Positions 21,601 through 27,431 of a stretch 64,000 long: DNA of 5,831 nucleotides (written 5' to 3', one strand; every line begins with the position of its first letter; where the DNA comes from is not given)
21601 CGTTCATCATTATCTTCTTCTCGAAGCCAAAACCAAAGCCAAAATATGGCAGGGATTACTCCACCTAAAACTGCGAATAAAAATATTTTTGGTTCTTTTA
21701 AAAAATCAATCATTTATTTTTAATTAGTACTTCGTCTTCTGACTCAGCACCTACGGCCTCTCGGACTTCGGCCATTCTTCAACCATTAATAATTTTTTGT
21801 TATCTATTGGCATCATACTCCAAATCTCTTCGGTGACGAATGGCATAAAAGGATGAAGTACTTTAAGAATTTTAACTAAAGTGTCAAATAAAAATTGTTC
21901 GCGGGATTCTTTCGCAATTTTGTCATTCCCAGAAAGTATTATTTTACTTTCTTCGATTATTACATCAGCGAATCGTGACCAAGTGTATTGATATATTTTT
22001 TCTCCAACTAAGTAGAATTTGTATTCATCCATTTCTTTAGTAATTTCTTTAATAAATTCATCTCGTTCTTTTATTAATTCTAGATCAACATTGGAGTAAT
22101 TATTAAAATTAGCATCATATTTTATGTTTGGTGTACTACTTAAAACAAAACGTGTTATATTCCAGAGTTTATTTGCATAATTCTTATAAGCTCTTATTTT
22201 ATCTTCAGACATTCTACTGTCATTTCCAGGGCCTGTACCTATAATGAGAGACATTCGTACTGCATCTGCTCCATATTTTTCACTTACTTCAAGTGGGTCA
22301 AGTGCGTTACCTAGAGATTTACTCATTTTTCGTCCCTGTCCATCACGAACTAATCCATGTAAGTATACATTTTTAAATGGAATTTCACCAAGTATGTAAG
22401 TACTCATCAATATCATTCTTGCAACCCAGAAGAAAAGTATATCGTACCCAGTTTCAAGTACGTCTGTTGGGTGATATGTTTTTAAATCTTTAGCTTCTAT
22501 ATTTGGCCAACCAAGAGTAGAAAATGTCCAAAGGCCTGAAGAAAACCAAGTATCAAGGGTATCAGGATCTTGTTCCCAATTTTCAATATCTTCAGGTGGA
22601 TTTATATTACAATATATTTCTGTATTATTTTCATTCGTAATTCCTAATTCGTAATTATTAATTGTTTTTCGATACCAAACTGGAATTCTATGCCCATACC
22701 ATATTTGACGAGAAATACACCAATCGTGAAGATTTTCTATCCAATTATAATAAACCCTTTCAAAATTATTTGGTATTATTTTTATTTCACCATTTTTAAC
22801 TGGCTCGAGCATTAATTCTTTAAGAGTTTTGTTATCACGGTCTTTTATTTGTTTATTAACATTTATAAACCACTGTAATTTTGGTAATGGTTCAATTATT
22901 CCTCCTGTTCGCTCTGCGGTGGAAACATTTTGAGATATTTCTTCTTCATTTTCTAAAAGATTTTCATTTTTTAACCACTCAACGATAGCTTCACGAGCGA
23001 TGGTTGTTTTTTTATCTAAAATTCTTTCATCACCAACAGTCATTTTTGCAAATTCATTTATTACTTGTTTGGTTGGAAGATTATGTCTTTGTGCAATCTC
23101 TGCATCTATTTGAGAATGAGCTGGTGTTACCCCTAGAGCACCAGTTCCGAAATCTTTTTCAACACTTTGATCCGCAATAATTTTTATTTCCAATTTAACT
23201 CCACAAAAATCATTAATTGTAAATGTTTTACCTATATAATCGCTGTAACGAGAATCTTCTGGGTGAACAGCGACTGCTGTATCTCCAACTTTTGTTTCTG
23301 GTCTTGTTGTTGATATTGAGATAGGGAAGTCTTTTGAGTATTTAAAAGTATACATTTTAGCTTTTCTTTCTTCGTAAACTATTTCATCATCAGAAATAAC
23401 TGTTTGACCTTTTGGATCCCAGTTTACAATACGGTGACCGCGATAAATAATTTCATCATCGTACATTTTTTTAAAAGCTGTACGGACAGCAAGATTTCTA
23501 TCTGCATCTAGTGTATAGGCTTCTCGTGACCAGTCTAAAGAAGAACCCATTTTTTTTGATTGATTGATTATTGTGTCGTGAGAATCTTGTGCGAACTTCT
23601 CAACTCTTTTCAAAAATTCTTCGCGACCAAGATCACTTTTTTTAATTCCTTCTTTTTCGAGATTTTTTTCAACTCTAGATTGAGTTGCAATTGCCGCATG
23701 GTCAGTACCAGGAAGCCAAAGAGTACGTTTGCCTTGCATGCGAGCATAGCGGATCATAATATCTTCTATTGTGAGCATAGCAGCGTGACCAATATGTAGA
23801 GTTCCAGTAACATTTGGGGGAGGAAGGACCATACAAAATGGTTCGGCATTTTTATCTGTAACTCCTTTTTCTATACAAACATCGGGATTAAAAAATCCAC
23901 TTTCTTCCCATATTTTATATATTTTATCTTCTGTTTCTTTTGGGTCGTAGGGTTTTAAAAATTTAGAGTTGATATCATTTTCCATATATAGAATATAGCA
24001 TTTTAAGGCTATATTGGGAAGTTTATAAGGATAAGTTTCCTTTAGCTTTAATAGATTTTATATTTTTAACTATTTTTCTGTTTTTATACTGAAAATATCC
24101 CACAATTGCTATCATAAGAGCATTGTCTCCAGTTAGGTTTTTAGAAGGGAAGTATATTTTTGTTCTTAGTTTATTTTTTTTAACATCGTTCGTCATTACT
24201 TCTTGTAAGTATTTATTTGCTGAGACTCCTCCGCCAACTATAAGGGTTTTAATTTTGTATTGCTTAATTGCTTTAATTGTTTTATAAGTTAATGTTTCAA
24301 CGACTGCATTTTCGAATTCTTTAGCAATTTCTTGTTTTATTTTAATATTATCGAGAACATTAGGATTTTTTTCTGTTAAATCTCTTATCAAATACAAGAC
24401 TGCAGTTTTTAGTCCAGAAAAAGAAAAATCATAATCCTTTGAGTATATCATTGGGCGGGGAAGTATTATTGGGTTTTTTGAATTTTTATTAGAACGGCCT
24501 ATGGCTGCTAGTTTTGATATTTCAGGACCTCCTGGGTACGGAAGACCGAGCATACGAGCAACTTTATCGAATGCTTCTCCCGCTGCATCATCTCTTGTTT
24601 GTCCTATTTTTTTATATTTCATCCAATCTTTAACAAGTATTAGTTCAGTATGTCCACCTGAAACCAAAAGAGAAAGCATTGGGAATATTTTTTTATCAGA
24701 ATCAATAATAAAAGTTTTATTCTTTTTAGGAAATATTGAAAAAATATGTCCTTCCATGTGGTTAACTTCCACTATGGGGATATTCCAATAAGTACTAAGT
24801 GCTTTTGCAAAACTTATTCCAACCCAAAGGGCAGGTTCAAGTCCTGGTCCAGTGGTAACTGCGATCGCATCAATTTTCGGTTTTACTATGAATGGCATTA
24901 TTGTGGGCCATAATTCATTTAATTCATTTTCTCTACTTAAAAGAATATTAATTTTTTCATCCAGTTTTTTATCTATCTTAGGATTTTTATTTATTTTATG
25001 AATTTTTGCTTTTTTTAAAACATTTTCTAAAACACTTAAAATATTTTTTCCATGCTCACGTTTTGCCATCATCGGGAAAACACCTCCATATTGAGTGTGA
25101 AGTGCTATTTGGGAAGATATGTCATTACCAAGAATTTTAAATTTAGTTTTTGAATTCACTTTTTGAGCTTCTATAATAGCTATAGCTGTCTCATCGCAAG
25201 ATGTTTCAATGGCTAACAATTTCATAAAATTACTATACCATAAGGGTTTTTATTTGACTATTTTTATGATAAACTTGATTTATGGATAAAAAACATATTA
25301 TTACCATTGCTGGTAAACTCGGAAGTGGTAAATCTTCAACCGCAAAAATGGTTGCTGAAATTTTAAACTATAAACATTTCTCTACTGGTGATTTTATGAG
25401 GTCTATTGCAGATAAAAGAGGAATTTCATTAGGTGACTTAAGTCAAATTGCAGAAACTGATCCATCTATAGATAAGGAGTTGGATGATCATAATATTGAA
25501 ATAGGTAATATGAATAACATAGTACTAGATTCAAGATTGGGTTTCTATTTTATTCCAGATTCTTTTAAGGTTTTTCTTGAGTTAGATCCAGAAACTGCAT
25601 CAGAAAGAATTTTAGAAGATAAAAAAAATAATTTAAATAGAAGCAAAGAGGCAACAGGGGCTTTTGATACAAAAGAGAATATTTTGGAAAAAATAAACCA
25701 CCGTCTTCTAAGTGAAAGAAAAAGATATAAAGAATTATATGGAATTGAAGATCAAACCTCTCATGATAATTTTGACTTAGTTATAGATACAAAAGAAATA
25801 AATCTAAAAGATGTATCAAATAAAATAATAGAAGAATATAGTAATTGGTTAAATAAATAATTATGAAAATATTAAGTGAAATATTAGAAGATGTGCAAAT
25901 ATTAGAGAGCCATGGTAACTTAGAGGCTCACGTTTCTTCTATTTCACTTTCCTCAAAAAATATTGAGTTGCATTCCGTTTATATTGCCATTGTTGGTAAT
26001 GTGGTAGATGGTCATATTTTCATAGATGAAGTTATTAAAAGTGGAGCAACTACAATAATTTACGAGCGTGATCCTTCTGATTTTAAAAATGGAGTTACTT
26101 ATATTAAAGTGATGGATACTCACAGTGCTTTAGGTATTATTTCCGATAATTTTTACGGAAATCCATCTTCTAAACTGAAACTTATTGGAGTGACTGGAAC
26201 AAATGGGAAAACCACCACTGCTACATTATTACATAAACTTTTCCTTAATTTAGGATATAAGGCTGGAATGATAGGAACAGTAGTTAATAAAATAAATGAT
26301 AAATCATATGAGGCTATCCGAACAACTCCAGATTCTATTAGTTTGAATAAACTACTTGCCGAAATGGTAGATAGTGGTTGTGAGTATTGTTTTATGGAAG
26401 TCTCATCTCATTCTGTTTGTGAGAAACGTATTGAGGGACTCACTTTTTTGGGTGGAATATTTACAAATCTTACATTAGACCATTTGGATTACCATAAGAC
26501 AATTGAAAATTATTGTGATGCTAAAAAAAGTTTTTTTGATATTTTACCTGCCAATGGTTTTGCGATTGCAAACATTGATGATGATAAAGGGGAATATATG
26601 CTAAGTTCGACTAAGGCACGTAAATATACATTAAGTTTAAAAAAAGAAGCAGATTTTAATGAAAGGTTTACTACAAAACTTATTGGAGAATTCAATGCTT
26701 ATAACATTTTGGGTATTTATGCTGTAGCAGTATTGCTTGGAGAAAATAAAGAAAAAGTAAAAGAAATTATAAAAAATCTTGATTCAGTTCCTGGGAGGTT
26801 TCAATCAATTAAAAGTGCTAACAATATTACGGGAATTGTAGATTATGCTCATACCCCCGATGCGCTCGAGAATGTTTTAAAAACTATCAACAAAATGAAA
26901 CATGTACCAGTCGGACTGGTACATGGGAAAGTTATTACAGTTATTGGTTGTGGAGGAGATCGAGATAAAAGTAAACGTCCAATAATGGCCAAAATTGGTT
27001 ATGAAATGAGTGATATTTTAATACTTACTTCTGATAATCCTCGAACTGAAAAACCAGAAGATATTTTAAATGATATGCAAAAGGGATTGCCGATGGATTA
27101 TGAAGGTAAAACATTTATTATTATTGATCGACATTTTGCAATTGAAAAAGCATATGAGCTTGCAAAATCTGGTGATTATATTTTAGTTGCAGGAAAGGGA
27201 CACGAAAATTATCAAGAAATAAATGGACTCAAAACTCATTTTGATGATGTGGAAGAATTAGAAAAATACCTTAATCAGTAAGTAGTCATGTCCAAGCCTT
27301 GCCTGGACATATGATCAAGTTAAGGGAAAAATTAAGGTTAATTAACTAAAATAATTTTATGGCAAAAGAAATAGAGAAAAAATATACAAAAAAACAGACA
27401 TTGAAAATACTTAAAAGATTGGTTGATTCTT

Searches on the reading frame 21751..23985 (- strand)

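Call 50: search_protein_families(library=pfam, proteins=[window:21751-23985:-], max_evalue=0.00001)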
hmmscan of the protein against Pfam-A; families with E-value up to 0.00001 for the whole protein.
window:21751-23985:- (744 aa): 4 families
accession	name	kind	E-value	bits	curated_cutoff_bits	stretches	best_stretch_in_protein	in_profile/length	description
PF00133.28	tRNA-synt_1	-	2.4e-130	435.5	22.7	1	21-592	1-413/414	tRNA synthetases class I (I, L, M and V)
PF08264.19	Anticodon_1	-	1.6e-24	86.9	25.1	1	635-741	2-107/148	Anticodon-binding domain of tRNA ligase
PF09334.17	tRNA-synt_1g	-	3.2e-17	62.8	20.1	2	58-202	9-135/391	tRNA synthetases class I (M)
PF13603.12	tRNA-synt_1_2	-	5.6e-07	29.7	25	0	266-314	97-145/185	Leucyl-tRNA synthetase, editing domain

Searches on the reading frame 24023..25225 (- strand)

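Call 50: search_protein_families(library=pfam, proteins=[window:24023-25225:-], max_evalue=0.00001)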
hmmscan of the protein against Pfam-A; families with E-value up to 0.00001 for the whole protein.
window:24023-25225:- (400 aa): 2 families
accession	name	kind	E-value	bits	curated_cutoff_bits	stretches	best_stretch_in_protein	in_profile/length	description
PF00814.31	TsaD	-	1.2e-79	268.2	24.8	2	116-373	49-263/264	tRNA N6-adenosine threonylcarbamoyltransferase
PF22521.2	HypF_C_2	-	1.2e-07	32.2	27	1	283-370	152-237/241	Carbamoyltransferase, Kae1-like Domain, second subdomain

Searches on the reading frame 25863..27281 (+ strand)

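Call 51: search_protein_families(library=pfam, proteins=[window:25863-27281:+], max_evalue=0.00001)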
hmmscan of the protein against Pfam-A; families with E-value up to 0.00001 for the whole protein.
window:25863-27281:+ (472 aa): 2 families
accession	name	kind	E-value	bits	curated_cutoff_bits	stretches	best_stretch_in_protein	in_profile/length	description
PF08245.18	Mur_ligase_M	-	1e-45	156.6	24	1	110-265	1-154/200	Mur ligase middle domain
PF02875.26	Mur_ligase_C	-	3.8e-30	105.8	28.4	1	311-446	1-127/127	Mur ligase, glutamate ligase domain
